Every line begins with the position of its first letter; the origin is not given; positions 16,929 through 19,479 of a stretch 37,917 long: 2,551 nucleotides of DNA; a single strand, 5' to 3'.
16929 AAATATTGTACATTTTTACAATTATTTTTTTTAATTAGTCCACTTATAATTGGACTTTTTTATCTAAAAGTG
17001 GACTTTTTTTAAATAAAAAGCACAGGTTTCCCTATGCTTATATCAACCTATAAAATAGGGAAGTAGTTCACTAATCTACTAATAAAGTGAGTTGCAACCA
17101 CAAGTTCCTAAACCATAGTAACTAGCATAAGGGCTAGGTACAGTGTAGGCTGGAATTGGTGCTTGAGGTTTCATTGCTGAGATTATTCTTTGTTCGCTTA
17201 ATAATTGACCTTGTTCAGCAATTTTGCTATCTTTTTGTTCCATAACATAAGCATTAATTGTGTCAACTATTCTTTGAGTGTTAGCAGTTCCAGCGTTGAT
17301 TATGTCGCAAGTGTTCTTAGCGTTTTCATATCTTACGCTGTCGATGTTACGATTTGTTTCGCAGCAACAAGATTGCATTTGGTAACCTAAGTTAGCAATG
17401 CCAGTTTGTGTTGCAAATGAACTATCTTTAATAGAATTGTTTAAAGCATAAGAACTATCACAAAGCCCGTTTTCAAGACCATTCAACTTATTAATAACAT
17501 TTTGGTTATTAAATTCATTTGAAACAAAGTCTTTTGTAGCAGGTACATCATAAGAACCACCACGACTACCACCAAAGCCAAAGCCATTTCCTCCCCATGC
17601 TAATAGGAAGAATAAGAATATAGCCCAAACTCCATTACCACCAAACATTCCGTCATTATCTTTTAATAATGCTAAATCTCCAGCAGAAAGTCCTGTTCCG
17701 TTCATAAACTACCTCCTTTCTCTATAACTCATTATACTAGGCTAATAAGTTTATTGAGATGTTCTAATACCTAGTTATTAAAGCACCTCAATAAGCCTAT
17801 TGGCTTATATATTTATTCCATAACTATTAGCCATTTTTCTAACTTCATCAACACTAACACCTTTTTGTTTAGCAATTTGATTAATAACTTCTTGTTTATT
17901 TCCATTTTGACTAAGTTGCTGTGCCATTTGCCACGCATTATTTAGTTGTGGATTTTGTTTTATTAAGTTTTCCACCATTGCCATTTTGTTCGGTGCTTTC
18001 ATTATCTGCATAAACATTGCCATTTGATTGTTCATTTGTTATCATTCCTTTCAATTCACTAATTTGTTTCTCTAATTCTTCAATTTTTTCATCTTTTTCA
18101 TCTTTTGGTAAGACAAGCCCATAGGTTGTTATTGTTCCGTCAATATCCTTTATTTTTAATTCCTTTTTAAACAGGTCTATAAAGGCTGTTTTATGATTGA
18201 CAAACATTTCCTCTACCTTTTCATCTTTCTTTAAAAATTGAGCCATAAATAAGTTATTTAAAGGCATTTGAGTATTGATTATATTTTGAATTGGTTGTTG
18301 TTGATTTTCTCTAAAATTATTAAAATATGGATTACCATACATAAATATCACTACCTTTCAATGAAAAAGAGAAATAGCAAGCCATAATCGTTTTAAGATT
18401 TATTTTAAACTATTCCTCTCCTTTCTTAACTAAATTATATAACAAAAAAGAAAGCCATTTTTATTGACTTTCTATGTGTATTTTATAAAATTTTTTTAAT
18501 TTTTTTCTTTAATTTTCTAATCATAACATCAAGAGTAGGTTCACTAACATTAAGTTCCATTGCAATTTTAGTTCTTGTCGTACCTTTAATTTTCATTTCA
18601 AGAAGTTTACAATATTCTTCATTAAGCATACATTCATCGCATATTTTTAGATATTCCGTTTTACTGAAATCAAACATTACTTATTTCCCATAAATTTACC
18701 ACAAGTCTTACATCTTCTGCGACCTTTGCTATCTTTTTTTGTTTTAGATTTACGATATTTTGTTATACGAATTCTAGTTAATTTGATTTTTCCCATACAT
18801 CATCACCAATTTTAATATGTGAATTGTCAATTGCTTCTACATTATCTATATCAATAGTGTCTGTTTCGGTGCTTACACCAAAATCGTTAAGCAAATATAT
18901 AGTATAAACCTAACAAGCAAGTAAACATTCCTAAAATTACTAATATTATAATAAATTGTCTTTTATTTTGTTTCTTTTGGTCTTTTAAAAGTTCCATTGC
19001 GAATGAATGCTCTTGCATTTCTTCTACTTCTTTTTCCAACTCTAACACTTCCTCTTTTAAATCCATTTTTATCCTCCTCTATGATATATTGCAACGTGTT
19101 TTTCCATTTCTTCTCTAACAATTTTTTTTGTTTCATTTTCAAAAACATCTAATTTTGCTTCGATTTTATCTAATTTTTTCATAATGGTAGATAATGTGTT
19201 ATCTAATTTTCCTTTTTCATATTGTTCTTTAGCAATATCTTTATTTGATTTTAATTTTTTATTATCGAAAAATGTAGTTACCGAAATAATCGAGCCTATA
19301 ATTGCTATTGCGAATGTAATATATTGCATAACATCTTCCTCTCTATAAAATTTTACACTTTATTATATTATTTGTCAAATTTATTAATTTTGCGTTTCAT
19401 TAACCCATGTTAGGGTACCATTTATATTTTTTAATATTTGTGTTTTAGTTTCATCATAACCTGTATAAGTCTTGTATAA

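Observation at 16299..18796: Accessory cassette of cysteine-rich, glycine-rich and Q/N-rich proteins with its own sigma-region-4-like regulator, splitting the lysis region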

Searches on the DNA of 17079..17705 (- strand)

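Call 79: search_dna_similar(query=L045:6959-8937:+, collection=ecoli_genomes, mode=distant, max_rows=10)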
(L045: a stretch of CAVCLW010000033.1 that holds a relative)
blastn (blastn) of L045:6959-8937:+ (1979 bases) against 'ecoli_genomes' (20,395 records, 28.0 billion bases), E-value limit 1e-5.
No match.

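Call 98: search_dna_similar(query=L001:6247-9100:+, collection=phages, mode=near, max_rows=30)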
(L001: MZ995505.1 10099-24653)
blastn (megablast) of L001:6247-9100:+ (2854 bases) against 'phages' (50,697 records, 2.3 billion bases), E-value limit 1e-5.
Records with a match: 15; places in all: 15; records where one place covers at least 80% of the query: 6.
Best place of each record, by identity: >=99% 1; 95-99% 9; 90-95% 4; 80-90% 1.
By first word of the organism name: Clostridium 15.
By host as written in the record: Clostridium perfringens 12; Clostridium perfringens 012 1; Clostridium perfringens JCM 1290 1; Clostridium perfringens 2589 1.
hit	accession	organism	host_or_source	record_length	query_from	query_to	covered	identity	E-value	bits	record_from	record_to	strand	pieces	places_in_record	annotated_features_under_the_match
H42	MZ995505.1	Clostridium phage vB_CpeP_PMQ04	Clostridium perfringens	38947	1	2854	100%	100.0%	0e+0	5271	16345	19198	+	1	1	hypothetical protein (x7)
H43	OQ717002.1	Clostridium phage vB_CpeS-17DYC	Clostridium perfringens 012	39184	1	2854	100%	93.3%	0e+0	4209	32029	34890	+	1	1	hypothetical protein (x7)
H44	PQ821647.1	Clostridium phage HMD-PC1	Clostridium perfringens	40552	1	2854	100%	93.1%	0e+0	4181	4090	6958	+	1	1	hypothetical protein (x7)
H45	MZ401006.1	Clostridium phage CPQ4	Clostridium perfringens JCM 1290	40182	1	2854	84%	93.1%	0e+0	3527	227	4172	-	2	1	hypothetical protein (x8)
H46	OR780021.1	Clostridium phage XP41-N3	Clostridium perfringens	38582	1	2854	84%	91.3%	0e+0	3275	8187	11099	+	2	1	hypothetical protein (x7)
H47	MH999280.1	Clostridium phage CPD1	Clostridium perfringens 2589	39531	1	2854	84%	89.7%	0e+0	3060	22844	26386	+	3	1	hypothetical protein (x8)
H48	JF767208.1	Clostridium phage phiCP13O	Clostridium perfringens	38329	2060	2854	28%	98.0%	0e+0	1380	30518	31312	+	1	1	hypothetical protein (x2)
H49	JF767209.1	Clostridium phage phiCP34O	Clostridium perfringens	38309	2060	2854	28%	98.0%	0e+0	1380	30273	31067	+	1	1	hypothetical protein (x2)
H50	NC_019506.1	Clostridium phage phiCP13O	Clostridium perfringens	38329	2060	2854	28%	98.0%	0e+0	1380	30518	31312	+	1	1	hypothetical protein (x2)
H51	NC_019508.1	Clostridium phage phiCP34O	Clostridium perfringens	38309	2060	2854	28%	98.0%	0e+0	1380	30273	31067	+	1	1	hypothetical protein (x2)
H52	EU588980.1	Clostridium phage phiCP39-O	Clostridium perfringens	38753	2060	2854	28%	97.9%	0e+0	1375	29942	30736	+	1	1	hypothetical protein (x2)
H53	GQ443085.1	Clostridium phage phiCP26F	Clostridium perfringens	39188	2060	2854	28%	97.9%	0e+0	1375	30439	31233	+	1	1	phi26F_gp37: hypothetical protein | phi26F_gp36: hypothetical protein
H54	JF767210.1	Clostridium phage phiCP9O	Clostridium perfringens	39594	2060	2854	28%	97.9%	0e+0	1375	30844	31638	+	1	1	hypothetical protein (x2)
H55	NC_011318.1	Clostridium phage phiCP39-O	Clostridium perfringens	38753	2060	2854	28%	97.9%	0e+0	1375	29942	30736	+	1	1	hypothetical protein (x2)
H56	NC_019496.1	Clostridium phage phiCP26F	Clostridium perfringens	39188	2060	2854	28%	97.9%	0e+0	1375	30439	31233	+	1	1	phi26F_gp37: hypothetical protein | phi26F_gp36: hypothetical protein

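Call 99: search_dna_similar(query=L001:9815-13958:+, collection=phages, mode=near, max_rows=30)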
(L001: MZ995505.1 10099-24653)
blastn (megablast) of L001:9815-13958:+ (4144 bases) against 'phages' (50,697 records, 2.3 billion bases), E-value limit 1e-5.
Records with a match: 17; places in all: 18; records where one place covers at least 80% of the query: 12.
Best place of each record, by identity: >=99% 1; 95-99% 1; 90-95% 14; 80-90% 1.
By first word of the organism name: Clostridium 17.
By host as written in the record: Clostridium perfringens 14; Clostridium perfringens 2589 1; Clostridium perfringens JCM 1290 1; Clostridium perfringens 012 1.
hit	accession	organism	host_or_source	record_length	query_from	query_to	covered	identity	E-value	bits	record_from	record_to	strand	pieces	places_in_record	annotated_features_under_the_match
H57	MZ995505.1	Clostridium phage vB_CpeP_PMQ04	Clostridium perfringens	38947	1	4144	100%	100.0%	0e+0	7653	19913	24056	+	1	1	putative alternative thymidylate synthase | hypothetical protein (x8) | ssDNA binding protein | XRE-like regulator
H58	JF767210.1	Clostridium phage phiCP9O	Clostridium perfringens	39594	1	3939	92%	93.5%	0e+0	5642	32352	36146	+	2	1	predicted alternative thymidylate synthase | ERF superfamily protein | hypothetical protein (x4) | single-stranded DNA-binding protein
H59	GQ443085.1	Clostridium phage phiCP26F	Clostridium perfringens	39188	1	3939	92%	93.5%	0e+0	5637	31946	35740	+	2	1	phi26F_gp43: alternative thymidylate synthase-like protein | phi26F_gp40: ERF superfamily protein | phi26F_gp41: hypothetical protein | phi26F_gp44: single-stranded DNA-binding protein | phi26F_gp45: hypothetical protein | and 2 other names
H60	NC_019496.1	Clostridium phage phiCP26F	Clostridium perfringens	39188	1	3939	92%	93.5%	0e+0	5637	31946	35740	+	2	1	phi26F_gp43: thymidylate synthase | phi26F_gp40: Erf-like ssDNA annealing protein | phi26F_gp41: ERCC4-type nuclease | phi26F_gp44: single strand DNA binding protein | phi26F_gp45: hypothetical protein | and 2 other names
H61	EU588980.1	Clostridium phage phiCP39-O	Clostridium perfringens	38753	1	3939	92%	93.5%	0e+0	5637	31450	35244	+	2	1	thymidylate synthase | hypothetical protein (x5) | Gp157 | ssDNA binding protein | XRE-like regulator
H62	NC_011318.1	Clostridium phage phiCP39-O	Clostridium perfringens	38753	1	3939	92%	93.5%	0e+0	5637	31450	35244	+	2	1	thymidylate synthase | Erf-like ssDNA annealing protein | ERCC4-type nuclease | Mu Gam-like end protection | single strand DNA binding protein | and 2 other names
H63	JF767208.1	Clostridium phage phiCP13O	Clostridium perfringens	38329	1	3939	85%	94.0%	0e+0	5331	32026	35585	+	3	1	predicted alternative thymidylate synthase | hypothetical protein (x3) | single-strand binding protein | ERF superfamily protein (x2)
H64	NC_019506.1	Clostridium phage phiCP13O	Clostridium perfringens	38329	1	3939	85%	94.0%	0e+0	5331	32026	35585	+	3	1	thymidylate synthase | ERCC4-type nuclease | single strand DNA binding protein | Erf-like ssDNA annealing protein (x2) | hypothetical protein (x2)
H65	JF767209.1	Clostridium phage phiCP34O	Clostridium perfringens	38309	1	3939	85%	93.2%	0e+0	5170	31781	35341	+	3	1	predicted alternative thymidylate synthase | ERF superfamily protein | hypothetical protein (x3) | single-strand binding protein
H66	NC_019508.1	Clostridium phage phiCP34O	Clostridium perfringens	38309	1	3939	85%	93.2%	0e+0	5170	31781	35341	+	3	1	thymidylate synthase | Erf-like ssDNA annealing protein | ERCC4-type nuclease | single strand DNA binding protein | hypothetical protein (x2)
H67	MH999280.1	Clostridium phage CPD1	Clostridium perfringens 2589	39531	1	3939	85%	93.0%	0e+0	5147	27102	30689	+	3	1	thymidylate synthase | recombinase | hypothetical protein (x4) | single-stranded DNA-binding protein | putative DNA binding protein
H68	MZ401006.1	Clostridium phage CPQ4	Clostridium perfringens JCM 1290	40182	1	3939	79%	96.9%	0e+0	5505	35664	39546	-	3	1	hypothetical protein (x6) | thymidylate synthase | single-stranded DNA-binding protein | putative DNA binding protein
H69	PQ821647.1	Clostridium phage HMD-PC1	Clostridium perfringens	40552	1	3939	83%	91.6%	0e+0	4734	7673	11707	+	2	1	hypothetical protein (x5) | thymidylate synthase | recombinase | Gam-like end protection protein | single-stranded DNA-binding protein | and 1 other names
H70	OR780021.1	Clostridium phage XP41-N3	Clostridium perfringens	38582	1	3939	67%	94.1%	0e+0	4257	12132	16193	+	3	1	hypothetical protein (x6) | Erf-like ssDNA annealing protein | Mu Gam-like end protection | ssDNA binding protein | XRE-like regulator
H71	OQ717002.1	Clostridium phage vB_CpeS-17DYC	Clostridium perfringens 012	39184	1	3225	62%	93.0%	0e+0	3780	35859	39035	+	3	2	hypothetical protein (x4) | thymidylate synthase | putative recombination protein | single-stranded DNA-binding protein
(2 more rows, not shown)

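Call 100: get_annotated_region(hit=H55, flank=5000)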
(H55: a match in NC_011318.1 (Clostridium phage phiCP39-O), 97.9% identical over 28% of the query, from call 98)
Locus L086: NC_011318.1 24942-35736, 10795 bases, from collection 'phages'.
description: Clostridium phage 39-O, complete genome.
organism: Clostridium phage phiCP39-O (NCBI taxid 541865)
taxonomy: Viruses; Duplodnaviria; Heunggongvirae; Uroviricota; Caudoviricetes
host: Clostridium perfringens; source: -; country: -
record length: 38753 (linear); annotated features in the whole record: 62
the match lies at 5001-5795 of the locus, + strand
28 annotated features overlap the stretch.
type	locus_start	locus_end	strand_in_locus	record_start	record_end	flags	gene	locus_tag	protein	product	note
CDS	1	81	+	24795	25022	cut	-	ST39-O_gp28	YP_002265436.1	holin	-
CDS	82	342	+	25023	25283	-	-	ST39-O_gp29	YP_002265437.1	hypothetical protein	similar to hypothetical Clostridial protein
CDS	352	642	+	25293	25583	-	-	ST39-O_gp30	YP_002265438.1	hypothetical protein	contains serine kinase region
CDS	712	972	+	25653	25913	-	-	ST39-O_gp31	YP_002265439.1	hypothetical protein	contains DNA binding region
CDS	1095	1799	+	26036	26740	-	-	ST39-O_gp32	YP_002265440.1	anti-repressor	-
CDS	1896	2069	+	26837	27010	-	-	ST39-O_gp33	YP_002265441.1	hypothetical protein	-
CDS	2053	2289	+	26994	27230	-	-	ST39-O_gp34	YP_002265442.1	hypothetical protein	contains glu-6PO4 region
CDS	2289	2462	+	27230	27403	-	-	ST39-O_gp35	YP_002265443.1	hypothetical protein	-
CDS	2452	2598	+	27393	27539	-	-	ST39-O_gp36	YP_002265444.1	hypothetical protein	-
CDS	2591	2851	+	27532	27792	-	-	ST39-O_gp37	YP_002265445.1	hypothetical protein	contains tRNA synthase region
CDS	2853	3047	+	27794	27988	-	-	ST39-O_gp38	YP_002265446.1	hypothetical protein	-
CDS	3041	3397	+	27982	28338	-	-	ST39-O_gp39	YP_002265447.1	hypothetical protein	contains antibiotic transport region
CDS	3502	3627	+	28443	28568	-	-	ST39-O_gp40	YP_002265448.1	hypothetical protein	-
CDS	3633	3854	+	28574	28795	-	-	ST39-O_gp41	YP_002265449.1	hypothetical protein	contains endonuclease IV region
CDS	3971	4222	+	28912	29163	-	-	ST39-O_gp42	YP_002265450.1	hypothetical protein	-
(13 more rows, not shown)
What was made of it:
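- The phiCP39-O gene next to the cassette site is annotated 'contains ferritin domain' (call 100).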

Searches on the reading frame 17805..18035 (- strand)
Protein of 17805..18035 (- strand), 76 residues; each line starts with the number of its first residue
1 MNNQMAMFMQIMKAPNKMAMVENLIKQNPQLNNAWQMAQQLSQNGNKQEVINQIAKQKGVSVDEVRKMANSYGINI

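Call 6: search_protein_families(library=pfam, max_evalue=0.1, proteins=[window:17805-18035:-])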
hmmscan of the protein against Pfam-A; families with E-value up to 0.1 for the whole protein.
window:17805-18035:- (76 aa): 3 families
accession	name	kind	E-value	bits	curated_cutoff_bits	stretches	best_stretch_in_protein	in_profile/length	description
PF14106.11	DUF4279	-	0.036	14.8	25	1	28-75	33-80/116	Domain of unknown function (DUF4279)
PF09312.16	SurA_N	-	0.041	14.5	30.8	1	19-74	45-99/118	SurA N-terminal domain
PF21719.3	MIOS_a-sol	-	0.055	13.4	27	1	17-61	14-58/230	MIOS, alpha-solenoid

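Call 7: search_protein_families(library=phrogs, max_evalue=0.1, proteins=[window:17805-18035:-])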
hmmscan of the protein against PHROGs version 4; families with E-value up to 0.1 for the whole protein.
window:17805-18035:- (76 aa): 7 families
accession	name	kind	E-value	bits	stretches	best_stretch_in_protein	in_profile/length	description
phrog_33586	-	unknown function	0.0012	20.4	1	22-69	29-76/112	-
phrog_7285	-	unknown function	0.0019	19.3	1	12-76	1-65/82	-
phrog_2610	-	unknown function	0.033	13.9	1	31-72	9-50/565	-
phrog_31496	-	transcription regulation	0.037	14.7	1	16-76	60-119/210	transcriptional regulator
phrog_3300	-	integration and excision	0.038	14.4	1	8-60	219-275/313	transposase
phrog_14162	-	unknown function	0.039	15.4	1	12-67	34-87/95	-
phrog_12819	-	unknown function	0.091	14.2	1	8-59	17-71/105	-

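Call 19: search_protein_families(library=ncbifam, max_evalue=0.1, proteins=[window:17805-18035:-])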
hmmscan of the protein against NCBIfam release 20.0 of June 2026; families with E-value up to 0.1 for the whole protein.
window:17805-18035:- (76 aa): 6 families
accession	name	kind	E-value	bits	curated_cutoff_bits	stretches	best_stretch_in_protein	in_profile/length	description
TIGR02675.1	tape_meas_nterm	domain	0.0092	16.3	21.35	1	36-70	32-66/75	tape measure protein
TIGR02899.1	spore_safA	subfamily_domain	0.012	15.5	67.85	0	21-33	18-30/44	SafA/ExsA family spore coat assembly protein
NF004207.0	PRK05657.1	equivalog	0.032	13.6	394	1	30-69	174-213/329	RNA polymerase sigma factor RpoS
NF033550.5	transpos_ISL3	equivalog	0.039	13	180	0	16-43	257-284/370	ISL3 family transposase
NF053744.1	FAProxCypCBc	equivalog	0.047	12.3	600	1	4-68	95-162/416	CYP152 family fatty-acid peroxygenase CypC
TIGR01630.1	psiM2_ORF9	equivalog_domain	0.082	13.4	41.65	1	13-67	23-80/142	phage terminase large subunit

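Call 56: search_protein_families(library=padloc, max_evalue=0.1, proteins=[window:17805-18035:-])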
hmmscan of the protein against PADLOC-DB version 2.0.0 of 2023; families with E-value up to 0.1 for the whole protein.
window:17805-18035:- (76 aa): 1 family
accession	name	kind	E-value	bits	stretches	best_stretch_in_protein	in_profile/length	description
PDLC04258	PDC-M01B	-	0.019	12.4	1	2-54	163-214/280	-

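Call 78: search_protein_families(library=pfam, max_evalue=0.5, alignment_id=A6)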
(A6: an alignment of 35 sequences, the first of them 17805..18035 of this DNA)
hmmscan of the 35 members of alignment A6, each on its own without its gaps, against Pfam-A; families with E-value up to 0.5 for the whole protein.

A. member 1, window:17805-18035:- (76 aa): 4 families
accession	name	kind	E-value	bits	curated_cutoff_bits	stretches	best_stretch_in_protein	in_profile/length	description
PF14106.11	DUF4279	-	0.036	14.8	25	1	28-75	33-80/116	Domain of unknown function (DUF4279)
PF09312.16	SurA_N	-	0.041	14.5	30.8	1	19-74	45-99/118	SurA N-terminal domain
PF21719.3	MIOS_a-sol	-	0.055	13.4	27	1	17-61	14-58/230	MIOS, alpha-solenoid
PF02817.22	E3_binding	-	0.28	11.9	23.7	0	65-76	7-18/36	e3 binding domain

B. families by the number of members that match (of 35 scanned): 65 families (the first 25 are shown)
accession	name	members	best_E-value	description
PF09312.16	SurA_N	5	0.0037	SurA N-terminal domain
PF07742.17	BTG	3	0.017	BTG family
PF17830.6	STI1-HOP_DP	3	0.022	STI1/HOP, DP domain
PF05698.19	Trigger_C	3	0.025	Bacterial trigger factor protein (TF) C-terminus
PF09280.16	XPC-binding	3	0.03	XPC-binding domain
PF03432.20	Relaxase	2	0.0036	MobA/VirD2-like, nuclease domain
PF18401.7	Thioredoxin_13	2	0.004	Thioredoxin-like domain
PF05213.18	Corona_NS2A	2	0.0045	Coronavirus NS2A protein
PF21646.3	ACTMAP-like_C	2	0.0065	Actin maturation protease-like, C-terminal domain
PF22333.2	Ago_PAZ_arc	2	0.016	Argonaute, PAZ domain, archaea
PF02196.21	RBD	2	0.02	Raf-like Ras-binding domain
PF01418.23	HTH_6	2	0.025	Helix-turn-helix domain, rpiR family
PF11588.13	DUF3243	2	0.025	Protein of unknown function (DUF3243)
PF04405.19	ScdA_N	2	0.033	Domain of Unknown function (DUF542)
PF24669.2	Ddi2_HDD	2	0.054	Ddi2 HDD domain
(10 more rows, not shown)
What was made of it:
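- Closest known: Met-rich client-binding chaperone domains. Same: The families that B members hit most often are these three (5, 3 and 3 of 35 members; call 78).
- B's similarity to chaperone domains is sub-threshold and could be compositional (call 78).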

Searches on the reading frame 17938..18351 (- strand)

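Call 6: search_protein_families(library=pfam, max_evalue=0.1, proteins=[window:17938-18351:-])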
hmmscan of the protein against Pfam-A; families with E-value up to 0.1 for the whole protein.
window:17938-18351:- (137 aa): 0 families

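Call 7: search_protein_families(library=phrogs, max_evalue=0.1, proteins=[window:17938-18351:-])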
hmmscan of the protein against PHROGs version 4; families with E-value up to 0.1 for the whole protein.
window:17938-18351:- (137 aa): 3 families
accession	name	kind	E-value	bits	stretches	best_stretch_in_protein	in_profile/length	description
phrog_16667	-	DNA, RNA and nucleotide metabolism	0.0046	17.6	1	35-127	90-183/229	DNA polymerase I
phrog_8125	-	tail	0.0062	16.6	1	21-135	416-533/578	tail length tape measure protein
phrog_4719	-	lysis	0.075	14.4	0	80-110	54-84/101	Rz-like spanin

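Call 19: search_protein_families(library=ncbifam, max_evalue=0.1, proteins=[window:17938-18351:-])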
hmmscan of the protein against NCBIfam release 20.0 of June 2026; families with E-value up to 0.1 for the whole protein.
window:17938-18351:- (137 aa): 0 families

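Call 56: search_protein_families(library=padloc, max_evalue=0.1, proteins=[window:17938-18351:-])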
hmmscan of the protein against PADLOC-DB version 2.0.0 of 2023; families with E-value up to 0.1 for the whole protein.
window:17938-18351:- (137 aa): 1 family
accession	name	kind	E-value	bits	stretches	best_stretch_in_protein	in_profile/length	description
PDLC03993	PD-Lambda-5_A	-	0.019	12.9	1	42-128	65-147/169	-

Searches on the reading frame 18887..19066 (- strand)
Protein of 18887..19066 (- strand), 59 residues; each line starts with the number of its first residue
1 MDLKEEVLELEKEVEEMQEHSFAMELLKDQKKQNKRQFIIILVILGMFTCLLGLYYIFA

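Call 19: search_protein_families(library=ncbifam, max_evalue=0.1, proteins=[window:18887-19066:-])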
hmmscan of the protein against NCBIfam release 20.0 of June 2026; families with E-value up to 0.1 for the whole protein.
window:18887-19066:- (59 aa): 1 family
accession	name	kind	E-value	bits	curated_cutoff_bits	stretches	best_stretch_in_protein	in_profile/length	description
NF047909.1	CellAnchorMapZStrp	equivalog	0.0094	14.8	700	1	6-58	134-185/474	cell division site-positioning protein MapZ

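Call 56: search_protein_families(library=padloc, max_evalue=0.1, proteins=[window:18887-19066:-])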
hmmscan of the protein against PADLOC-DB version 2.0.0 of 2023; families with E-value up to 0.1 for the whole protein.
window:18887-19066:- (59 aa): 1 family
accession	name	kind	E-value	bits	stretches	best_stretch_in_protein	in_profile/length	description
PDLC01174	CorA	-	0.014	12.4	1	1-50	357-400/446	CorA-like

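Call 68: search_protein_families(library=pfam, max_evalue=0.1, proteins=[window:18887-19066:-])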
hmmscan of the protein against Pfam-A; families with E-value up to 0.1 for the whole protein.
window:18887-19066:- (59 aa): 5 families
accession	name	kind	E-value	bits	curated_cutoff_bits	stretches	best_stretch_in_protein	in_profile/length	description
PF06168.16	DUF981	-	0.025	15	29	1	27-58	30-61/186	Protein of unknown function (DUF981)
PF00083.30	Sugar_tr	-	0.031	13.6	22.3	1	3-58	224-274/452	Sugar (and other) transporter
PF05814.16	Ac76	-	0.034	14.6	22.5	1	24-57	13-46/83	Orf76 (Ac76)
PF00482.28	T2SSF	-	0.045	14.1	25.2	1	9-57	76-124/125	Type II secretion system (T2SS), protein F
PF09925.14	DUF2157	-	0.049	13.8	32.4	1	26-59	22-55/146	Predicted membrane protein (DUF2157)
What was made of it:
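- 18887..19066 (-): 59-aa protein with a coiled coil and a C-terminal TM helix. The left edge of the DNA block shared with relatives falls inside it. No family hit (calls 19, 68).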

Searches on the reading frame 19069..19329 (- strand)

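Call 19: search_protein_families(library=ncbifam, max_evalue=0.1, proteins=[window:19069-19329:-])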
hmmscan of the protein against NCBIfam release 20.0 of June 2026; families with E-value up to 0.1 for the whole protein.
window:19069-19329:- (86 aa): 6 families
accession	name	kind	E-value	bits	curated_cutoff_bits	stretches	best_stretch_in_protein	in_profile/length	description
TIGR02894.1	DNA_bind_RsfA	subfamily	0.0061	16.7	126.45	1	16-84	84-150/161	RsfA family transcriptional regulator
NF008745.0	PRK11778.1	equivalog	0.0077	15.4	259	1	7-72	190-255/345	protease SohB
TIGR01149.1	mtrG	equivalog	0.05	13.5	50.65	1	46-68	14-36/70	tetrahydromethanopterin S-methyltransferase subunit MtrG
TIGR02870.1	spore_II_D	equivalog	0.064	12.3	234.75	1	4-79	4-78/338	stage II sporulation protein D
NF007927.0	PRK10642.1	equivalog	0.076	11.8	544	1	3-73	422-494/500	glycine betaine/L-proline transporter ProP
NF040557.1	CAS_Csx27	equivalog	0.092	12.7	65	0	5-55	48-100/223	type VI-B CRISPR accessory protein Csx27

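Call 56: search_protein_families(library=padloc, max_evalue=0.1, proteins=[window:19069-19329:-])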
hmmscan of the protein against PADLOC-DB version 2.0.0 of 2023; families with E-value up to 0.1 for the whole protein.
window:19069-19329:- (86 aa): 1 family
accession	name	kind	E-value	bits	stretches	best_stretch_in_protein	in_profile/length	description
PDLC02351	AbiP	-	0.00079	17.5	1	8-64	6-60/223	AbiP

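Call 68: search_protein_families(library=pfam, max_evalue=0.1, proteins=[window:19069-19329:-])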
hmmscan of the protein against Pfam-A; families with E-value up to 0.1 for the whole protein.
window:19069-19329:- (86 aa): 7 families
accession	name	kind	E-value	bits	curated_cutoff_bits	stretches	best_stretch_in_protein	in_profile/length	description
PF14584.11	DUF4446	-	0.002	18.6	27.4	1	4-76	5-76/150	Protein of unknown function (DUF4446)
PF12614.13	RRF_GI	-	0.022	15.3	26.8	1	9-72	44-104/126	Ribosome recycling factor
PF17561.7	TssO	-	0.025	15.2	29.2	1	8-64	19-75/148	Type VI secretion system, TssO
PF14643.11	DUF4455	-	0.028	13.5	30.4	1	23-73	389-439/469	Domain of unknown function (DUF4455)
PF05064.18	Nsp1_C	-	0.055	13.7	24.1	1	30-75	62-107/114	Nsp1-like C-terminal region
PF04210.18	MtrG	-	0.065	13.6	27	0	47-68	13-34/64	Tetrahydromethanopterin S-methyltransferase, subunit G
PF12725.13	DUF3810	-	0.068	13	28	1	7-79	69-141/311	Protein of unknown function (DUF3810)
